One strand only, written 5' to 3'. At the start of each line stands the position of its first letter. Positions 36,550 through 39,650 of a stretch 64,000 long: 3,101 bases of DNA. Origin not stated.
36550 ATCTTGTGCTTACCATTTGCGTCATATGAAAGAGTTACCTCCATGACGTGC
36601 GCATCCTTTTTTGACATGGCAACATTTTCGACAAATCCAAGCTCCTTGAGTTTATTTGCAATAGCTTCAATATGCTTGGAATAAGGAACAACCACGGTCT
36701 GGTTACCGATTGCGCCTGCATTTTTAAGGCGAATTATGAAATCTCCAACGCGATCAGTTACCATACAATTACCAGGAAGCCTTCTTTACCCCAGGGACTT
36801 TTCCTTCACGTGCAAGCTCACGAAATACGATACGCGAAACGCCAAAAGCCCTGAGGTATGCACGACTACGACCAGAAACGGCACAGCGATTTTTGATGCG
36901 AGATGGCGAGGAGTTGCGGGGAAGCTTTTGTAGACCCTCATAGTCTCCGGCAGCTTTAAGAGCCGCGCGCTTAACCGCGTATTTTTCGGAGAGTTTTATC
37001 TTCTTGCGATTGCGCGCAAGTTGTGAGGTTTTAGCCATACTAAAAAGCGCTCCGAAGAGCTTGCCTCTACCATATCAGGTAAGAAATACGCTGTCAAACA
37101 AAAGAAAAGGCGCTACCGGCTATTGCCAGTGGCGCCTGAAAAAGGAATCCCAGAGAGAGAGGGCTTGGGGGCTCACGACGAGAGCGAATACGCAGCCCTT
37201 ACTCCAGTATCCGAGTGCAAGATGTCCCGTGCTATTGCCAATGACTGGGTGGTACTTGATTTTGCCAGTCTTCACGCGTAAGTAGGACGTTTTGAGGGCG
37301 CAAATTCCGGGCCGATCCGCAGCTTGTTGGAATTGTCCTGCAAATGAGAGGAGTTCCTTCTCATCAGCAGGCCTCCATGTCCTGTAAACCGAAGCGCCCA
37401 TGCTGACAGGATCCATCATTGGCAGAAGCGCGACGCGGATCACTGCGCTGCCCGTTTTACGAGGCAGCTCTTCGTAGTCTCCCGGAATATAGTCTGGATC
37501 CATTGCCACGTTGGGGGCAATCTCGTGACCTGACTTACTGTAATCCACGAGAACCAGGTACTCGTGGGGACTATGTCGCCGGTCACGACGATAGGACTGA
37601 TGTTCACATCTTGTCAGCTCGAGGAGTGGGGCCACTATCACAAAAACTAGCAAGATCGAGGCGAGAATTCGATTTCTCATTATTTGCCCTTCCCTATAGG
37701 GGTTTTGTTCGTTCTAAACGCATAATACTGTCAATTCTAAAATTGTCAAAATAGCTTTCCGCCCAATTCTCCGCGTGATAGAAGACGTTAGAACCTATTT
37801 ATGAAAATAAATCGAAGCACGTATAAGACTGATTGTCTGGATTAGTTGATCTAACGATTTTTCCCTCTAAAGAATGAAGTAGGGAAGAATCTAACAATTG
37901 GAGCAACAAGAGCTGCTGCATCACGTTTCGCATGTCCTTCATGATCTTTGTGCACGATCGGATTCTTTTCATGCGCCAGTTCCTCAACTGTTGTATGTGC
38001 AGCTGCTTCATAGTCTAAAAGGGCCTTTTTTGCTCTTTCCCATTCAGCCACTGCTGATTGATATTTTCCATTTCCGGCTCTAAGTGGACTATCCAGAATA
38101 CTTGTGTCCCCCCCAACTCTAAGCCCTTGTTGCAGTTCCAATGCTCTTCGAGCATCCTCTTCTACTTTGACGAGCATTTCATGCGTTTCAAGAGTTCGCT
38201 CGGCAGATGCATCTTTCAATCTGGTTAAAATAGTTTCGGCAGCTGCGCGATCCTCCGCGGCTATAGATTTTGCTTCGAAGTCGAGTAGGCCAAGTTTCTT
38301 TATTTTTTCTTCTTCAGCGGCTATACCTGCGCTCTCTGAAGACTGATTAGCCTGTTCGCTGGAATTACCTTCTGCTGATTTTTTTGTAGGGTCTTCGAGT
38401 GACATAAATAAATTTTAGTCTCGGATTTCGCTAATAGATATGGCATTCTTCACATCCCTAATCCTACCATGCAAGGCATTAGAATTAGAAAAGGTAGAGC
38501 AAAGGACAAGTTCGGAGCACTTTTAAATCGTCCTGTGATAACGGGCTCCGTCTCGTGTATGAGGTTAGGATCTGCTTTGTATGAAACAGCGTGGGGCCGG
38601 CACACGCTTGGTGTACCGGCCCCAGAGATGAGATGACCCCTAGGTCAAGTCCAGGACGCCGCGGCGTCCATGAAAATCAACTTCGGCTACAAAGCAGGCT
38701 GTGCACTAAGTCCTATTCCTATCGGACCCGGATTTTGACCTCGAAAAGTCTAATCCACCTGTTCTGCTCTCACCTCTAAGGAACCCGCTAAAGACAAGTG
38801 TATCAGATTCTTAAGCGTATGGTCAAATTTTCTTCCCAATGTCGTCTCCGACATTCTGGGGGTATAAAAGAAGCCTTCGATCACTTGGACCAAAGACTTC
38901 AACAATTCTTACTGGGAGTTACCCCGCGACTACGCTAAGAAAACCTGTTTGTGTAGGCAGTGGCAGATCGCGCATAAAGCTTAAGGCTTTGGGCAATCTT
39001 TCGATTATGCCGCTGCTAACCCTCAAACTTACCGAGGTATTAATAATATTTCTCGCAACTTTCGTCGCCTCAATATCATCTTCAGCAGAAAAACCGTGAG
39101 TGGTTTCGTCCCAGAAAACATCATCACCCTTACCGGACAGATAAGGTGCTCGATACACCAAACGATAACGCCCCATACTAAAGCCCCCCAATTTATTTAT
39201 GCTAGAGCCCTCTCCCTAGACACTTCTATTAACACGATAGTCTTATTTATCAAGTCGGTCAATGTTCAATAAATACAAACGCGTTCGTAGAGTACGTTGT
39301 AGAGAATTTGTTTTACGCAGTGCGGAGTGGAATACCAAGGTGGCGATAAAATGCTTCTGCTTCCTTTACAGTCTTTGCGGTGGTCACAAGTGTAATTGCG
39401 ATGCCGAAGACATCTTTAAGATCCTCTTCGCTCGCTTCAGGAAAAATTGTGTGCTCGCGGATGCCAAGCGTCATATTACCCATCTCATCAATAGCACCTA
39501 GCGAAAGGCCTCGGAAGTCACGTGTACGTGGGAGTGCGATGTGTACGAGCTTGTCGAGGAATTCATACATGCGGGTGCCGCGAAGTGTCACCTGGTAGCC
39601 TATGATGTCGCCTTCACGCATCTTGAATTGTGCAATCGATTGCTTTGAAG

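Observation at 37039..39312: Two-gene insertion plus a 0.5-kb non-coding GC-hairpin-rich region between rpsN and rplE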

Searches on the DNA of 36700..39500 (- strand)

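Call 5: search_rna_families(source=window, start=36700, end=39500, threshold=evalue, max_evalue=10, show_alignments=4)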
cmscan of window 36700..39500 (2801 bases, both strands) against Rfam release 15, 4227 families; matches with E-value up to 10: 4.
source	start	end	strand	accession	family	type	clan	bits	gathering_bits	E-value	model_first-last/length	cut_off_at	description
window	39102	39134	-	RF00355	snoR28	Gene; snRNA; snoRNA; CD-box;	-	18.2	45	7.7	1-78/78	no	Small nucleolar RNA snoR28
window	37102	37161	-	RF02871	ncS54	Gene; sRNA;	-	17.7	43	1.1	1-79/79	no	Burkholderia sRNA 54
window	36787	36858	-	RF03760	mir-2041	Gene; miRNA;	-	17.4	70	8.7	1-68/68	no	mir-2041 microRNA precursor family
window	37858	37905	+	RF01727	SAM-SAH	Cis-reg; riboswitch;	-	15.2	40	4.1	1-49/49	no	SAM/SAH riboswitch aptamer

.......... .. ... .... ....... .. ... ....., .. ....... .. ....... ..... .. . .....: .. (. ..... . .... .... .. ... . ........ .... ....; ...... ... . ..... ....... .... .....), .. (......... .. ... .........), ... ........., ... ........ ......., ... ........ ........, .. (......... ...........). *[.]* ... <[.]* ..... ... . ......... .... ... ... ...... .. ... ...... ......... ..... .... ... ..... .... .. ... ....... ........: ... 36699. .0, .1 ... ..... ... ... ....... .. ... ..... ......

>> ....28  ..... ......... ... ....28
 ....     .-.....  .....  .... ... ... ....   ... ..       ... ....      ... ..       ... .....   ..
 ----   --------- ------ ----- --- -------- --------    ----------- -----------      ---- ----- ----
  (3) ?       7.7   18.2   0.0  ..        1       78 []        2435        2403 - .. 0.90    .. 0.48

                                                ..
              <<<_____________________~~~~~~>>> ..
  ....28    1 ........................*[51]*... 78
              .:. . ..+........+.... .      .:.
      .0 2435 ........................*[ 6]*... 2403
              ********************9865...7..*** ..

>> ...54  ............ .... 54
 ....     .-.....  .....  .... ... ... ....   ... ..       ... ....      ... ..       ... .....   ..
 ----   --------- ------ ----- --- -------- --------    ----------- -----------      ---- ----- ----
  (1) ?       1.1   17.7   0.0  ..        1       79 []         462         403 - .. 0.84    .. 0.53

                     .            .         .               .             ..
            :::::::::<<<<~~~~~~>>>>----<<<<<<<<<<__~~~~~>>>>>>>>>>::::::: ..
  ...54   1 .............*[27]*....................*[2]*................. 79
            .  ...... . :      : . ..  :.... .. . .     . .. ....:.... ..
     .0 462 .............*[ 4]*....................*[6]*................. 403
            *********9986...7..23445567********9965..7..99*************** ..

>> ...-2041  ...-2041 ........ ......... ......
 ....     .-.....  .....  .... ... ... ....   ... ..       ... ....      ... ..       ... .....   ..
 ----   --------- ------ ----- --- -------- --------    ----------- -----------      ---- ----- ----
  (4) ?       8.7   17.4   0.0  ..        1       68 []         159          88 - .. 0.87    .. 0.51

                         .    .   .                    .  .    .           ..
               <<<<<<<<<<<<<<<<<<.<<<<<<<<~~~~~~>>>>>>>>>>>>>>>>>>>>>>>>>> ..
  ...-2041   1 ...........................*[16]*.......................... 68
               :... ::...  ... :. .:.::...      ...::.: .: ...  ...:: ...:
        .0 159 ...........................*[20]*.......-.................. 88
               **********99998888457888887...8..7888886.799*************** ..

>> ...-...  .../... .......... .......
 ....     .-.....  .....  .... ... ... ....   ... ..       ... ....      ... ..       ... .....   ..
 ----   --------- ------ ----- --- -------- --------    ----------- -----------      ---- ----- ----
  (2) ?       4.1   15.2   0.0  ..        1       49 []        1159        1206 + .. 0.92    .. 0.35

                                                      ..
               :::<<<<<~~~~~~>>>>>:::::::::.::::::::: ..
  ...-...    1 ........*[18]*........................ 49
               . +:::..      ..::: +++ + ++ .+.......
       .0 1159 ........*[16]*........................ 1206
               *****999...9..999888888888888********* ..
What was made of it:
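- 37108..37137 (-): Intrinsic terminator of the insert, followed by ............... Also picked up as terminator-like in call 5.
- On RNase P RNA (bacterial type A/B): None at E<=10 on 36700-39500 with permissive filters (call 5).
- On Any described RNA family (Rfam 15: riboswitches, leaders, sRNAs, introns, ribozymes, 6S, SRP and others): Only four chance-level hits (E 1.1-8.7) to unrelated families (call 5).
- Closest known: Diverged RNase P RNAs of CPR bacteria. Different: No sub-threshold covariance-model hit at all (call 5).
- No RNase P model gives any hit, even at E<=10 with permissive filters on 2.8 kb (call 5).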

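Call 33: search_dna_similar(query=window:38406-38920:-, collection=phages, mode=distant, max_evalue=0.1)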
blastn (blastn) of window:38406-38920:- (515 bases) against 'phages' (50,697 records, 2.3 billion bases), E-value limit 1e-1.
No match.

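Call 34: search_dna_similar(query=window:38406-38920:-, collection=plasmids, mode=distant, max_evalue=0.1)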
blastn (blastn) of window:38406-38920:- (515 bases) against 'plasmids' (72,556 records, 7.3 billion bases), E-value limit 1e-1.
No match.
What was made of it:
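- Tried and rejected: phages and plasmids (calls 33, 34);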

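Call 95: build_rna_model(alignment_id=A6, structure=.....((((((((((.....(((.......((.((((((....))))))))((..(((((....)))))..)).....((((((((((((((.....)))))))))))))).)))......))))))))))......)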
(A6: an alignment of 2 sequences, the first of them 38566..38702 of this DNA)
Model R1 built from alignment A6 (2 sequences, 137 columns); structure: as given.
model positions 137; base pairs 42; branch points 2; effective number of sequences 0.65; information 0.589 bits per position. Calibrated on 0.2 Mb of random sequence (short: E-values are rough).
structure used (alignment columns):
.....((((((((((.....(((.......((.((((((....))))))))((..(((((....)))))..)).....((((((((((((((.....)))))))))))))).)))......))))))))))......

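Call 96: search_with_rna_model(model_id=R1, sources=[window, L003, L004, L005, L006, L007, L008, L009, L010, L011, L012, L013, L014, L015, L016, L017, L018, L019, L020, L021, L022, L023, L024, L025, L026, L083, L084, L085, L086, L087, L088, L089, L090, L091, L092, L093, L094, L095, L096, L097, L098, L099, L100, L101, L102, L103, L104, L105, L106, L107, L108, L109, L164], max_evalue=10)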
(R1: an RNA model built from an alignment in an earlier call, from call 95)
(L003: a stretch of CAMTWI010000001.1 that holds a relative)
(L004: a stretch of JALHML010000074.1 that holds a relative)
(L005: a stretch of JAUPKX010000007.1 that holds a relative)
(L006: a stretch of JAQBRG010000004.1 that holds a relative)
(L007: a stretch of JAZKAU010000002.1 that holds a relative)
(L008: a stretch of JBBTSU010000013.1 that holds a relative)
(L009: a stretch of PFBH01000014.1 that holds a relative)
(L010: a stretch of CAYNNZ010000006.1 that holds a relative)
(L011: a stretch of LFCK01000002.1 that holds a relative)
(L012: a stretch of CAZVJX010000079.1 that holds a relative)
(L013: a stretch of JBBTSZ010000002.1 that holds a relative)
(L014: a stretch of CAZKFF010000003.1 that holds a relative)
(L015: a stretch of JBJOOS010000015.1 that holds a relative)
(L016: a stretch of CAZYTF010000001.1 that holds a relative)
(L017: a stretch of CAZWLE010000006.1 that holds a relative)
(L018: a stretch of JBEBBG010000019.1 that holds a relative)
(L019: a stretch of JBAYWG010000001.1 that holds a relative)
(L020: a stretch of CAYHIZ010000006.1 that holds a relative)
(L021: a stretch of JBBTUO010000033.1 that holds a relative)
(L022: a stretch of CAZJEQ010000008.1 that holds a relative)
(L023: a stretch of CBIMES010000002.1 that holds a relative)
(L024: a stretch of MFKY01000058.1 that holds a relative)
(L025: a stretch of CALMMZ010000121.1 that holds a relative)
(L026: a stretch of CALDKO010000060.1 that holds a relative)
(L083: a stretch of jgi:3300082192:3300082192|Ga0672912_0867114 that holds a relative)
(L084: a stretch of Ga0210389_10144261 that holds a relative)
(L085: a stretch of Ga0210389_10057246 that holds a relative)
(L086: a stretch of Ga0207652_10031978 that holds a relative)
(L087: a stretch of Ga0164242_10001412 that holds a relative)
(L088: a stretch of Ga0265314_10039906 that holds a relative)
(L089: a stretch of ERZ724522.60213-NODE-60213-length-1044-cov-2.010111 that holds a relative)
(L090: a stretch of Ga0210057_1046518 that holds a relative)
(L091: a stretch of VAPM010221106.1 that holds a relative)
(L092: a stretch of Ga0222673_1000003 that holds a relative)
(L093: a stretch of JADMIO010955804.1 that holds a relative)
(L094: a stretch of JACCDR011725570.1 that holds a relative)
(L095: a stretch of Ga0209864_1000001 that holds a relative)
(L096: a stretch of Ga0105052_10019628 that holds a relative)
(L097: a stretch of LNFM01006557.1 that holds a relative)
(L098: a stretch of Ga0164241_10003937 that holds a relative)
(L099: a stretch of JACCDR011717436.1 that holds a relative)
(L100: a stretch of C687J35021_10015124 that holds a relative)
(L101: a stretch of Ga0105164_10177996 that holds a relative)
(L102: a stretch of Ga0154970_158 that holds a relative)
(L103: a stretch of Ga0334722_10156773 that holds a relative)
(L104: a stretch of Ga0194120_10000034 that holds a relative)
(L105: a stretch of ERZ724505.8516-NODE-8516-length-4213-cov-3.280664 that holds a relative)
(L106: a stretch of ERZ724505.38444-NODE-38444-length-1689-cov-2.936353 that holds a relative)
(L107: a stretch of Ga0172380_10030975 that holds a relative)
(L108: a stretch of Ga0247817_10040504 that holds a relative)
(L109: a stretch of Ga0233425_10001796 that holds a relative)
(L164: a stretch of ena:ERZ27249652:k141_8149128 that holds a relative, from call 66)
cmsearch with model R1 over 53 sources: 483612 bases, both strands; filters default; matches with E-value up to 10: 4.
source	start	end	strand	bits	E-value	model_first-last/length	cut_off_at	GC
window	38566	38702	-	175.4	1.3e-42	1-137/137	no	0.57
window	38592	38624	+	19.9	0.045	79-111/137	no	0.73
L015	7111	7252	-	11.6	6.7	1-137/137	no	0.54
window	38654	38669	+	11.1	8.9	34-49/137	no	0.88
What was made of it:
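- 38578..38792 (-): Hairpin-rich structured stretch, either an ORF184 leader or an orphan sRNA. The core multi-hairpin junction is 38572-38697. No covariance-model match in 52 related loci (call 96).
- Tried and rejected: custom covariance model R1 (call 96).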

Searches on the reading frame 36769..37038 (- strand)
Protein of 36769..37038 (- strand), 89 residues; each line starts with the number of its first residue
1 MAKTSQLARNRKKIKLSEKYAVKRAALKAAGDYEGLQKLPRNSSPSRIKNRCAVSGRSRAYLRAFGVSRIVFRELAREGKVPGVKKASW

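Call 6: search_protein_families(library=pfam, proteins=[window:36769-37038:-], max_evalue=1)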
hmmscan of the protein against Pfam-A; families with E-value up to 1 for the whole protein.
window:36769-37038:- (89 aa): 1 family
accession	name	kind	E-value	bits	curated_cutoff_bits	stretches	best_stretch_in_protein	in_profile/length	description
PF00253.27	Ribosomal_S14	-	1.6e-26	92.2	27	1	36-88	2-54/54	Ribosomal protein S14p/S29e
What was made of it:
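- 36769..37038 (-): rpsN (ribosomal protein S14), downstream flank. Pfam Ribosomal_S14, E=1.6e-26 (call 6).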

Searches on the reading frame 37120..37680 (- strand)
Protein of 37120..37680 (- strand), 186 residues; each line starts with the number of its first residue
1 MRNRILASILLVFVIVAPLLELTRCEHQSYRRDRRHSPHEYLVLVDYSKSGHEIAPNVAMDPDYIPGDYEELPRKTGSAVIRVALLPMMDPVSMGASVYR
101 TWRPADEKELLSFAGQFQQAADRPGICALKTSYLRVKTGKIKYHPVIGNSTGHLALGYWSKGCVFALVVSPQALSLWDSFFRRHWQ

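Call 6: search_protein_families(library=pfam, proteins=[window:37120-37680:-], max_evalue=1)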
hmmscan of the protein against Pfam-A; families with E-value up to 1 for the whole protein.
window:37120-37680:- (186 aa): 0 families

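Call 13: find_encoding_contigs(protein=window:37120-37680:-, flank=6000, max_places=8)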
Protein window:37120-37680:- (186 aa): 2 contigs read that carry it; 1 place shown.
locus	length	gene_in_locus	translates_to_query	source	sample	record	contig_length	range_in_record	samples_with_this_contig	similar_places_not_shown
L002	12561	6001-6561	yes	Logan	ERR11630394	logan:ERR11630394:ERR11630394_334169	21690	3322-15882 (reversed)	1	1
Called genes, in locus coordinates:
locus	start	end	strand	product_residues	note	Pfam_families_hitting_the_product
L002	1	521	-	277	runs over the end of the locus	PF11738:DUF3298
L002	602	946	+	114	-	PF00203:Ribosomal_S19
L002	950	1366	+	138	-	PF00237:Ribosomal_L22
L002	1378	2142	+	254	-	PF07650:KH_2, PF00189:Ribosomal_S3_C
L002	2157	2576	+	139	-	PF00252:Ribosomal_L16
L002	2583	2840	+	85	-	PF00831:Ribosomal_L29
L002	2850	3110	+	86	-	PF00366:Ribosomal_S17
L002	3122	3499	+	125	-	PF00238:Ribosomal_L14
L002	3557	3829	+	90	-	PF17136:ribosomal_L24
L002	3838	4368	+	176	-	PF00281:Ribosomal_L5, PF00673:Ribosomal_L5_C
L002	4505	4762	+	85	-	-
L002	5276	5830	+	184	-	-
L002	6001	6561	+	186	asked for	-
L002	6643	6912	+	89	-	PF00253:Ribosomal_S14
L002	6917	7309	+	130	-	PF00410:Ribosomal_S8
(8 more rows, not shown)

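Call 14: find_homologous_proteins(query=window:37120-37680:-, max_evalue=0.01)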
Query window:37120-37680:- (186 aa): 1 proteins with E <= 0.01 among 179 candidates.
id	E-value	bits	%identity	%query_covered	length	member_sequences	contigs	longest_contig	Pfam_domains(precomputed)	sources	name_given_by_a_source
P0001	9.0e-123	425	100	100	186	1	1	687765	-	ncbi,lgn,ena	-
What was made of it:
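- The window covers at most about a tenth of the genome (its longest contig is 688 kb, call 14), so rnpB is probably elsewhere.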

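Call 48: search_protein_families(library=phrogs, proteins=[window:37120-37680:-], max_evalue=1)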
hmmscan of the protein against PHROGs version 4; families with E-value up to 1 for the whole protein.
window:37120-37680:- (186 aa): 0 families

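Call 49: search_protein_families(library=ncbifam, proteins=[window:37120-37680:-], max_evalue=1)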
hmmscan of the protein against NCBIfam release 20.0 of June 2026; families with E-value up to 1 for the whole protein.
window:37120-37680:- (186 aa): 0 families

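Call 50: search_protein_families(library=padloc, proteins=[window:37120-37680:-], max_evalue=1)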
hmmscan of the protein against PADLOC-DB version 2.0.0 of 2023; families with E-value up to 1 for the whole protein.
window:37120-37680:- (186 aa): 0 families
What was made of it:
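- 37120..37680 (-): ORF186, a membrane-anchored or secreted protein. Only its N-terminal half is conserved. No family match (calls 6, 48-50).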

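Call 61: predict_structure(protein=window:37120-37680:-)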
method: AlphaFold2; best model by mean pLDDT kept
length: 186 residues; sequences in the alignment: 1
mean_pLDDT: 39.3   pTM: 0.25
mean pLDDT of the five models: 39.3, 36.1, 36.0, 35.0, 33.6
residues with pLDDT >= 90: 7; 70-90: 10; 50-70: 3; < 50: 166
segments of 3 or more residues with pLDDT < 50: 21-186
pLDDT, mean of each block of 10 residues (from residue 1): 86 77 34 30 32 29 29 31 32 30 40 44 30 28 34 38 40 46 40
secondary structure, 60 per line:
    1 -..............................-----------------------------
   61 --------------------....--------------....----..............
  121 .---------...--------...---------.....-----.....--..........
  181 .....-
elements in order: H2-31 E81-84 E99-102 H107-121 E142-144 E154-158 E164-168 H171-185
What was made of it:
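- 37120..37680 (-): N-terminal helix with pLDDT 77-86 (call 61).
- On L,D-transpeptidase (YkuD) or Cys/His peptidase (ORF186): The AlphaFold2 single-sequence model has mean pLDDT 39, with only the N-terminal helix confident (call 61).
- Checked: ORF186 has a confident N-terminal hydrophobic helix, residues 2-31 (call 61).
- Tried and rejected: The model was too poor (call 61), so no fold search was run.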

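Call 63: search_protein_representatives(protein=window:37120-37680:-)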
Query: 186 residues. Proteins with E-value up to 0.001 (for the whole library): 5; up to 1e-10: 2; up to 1e-30: 1. The best 5 are listed.
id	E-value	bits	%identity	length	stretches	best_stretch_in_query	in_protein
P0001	2.9e-123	424.9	100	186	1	1-186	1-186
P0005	1.6e-17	80.1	57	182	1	9-90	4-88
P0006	6.3e-04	35.8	43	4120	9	132-170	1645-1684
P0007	7.5e-04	35.6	38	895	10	77-116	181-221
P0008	8.1e-04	35.4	28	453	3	84-149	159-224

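Call 66: find_encoding_contigs(protein=P0005, flank=8000)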
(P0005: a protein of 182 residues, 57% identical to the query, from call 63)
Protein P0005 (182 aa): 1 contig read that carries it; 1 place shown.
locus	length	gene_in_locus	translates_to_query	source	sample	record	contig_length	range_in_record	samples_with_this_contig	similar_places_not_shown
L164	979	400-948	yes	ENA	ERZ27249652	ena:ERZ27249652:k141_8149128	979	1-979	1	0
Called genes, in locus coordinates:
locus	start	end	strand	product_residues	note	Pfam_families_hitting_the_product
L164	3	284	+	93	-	?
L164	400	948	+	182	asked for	-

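Call 78: find_related_loci(query=window:37120-37680:-, collection=viral_contigs, flank=3000)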
Query window:37120-37680:- (186 aa) in viral_contigs; peptide patterns used: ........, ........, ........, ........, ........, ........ (x = any residue, [..] = any of these).
8 stretches matched a pattern, but none encodes a relative of the query by tblastn (E <= 1e-3).
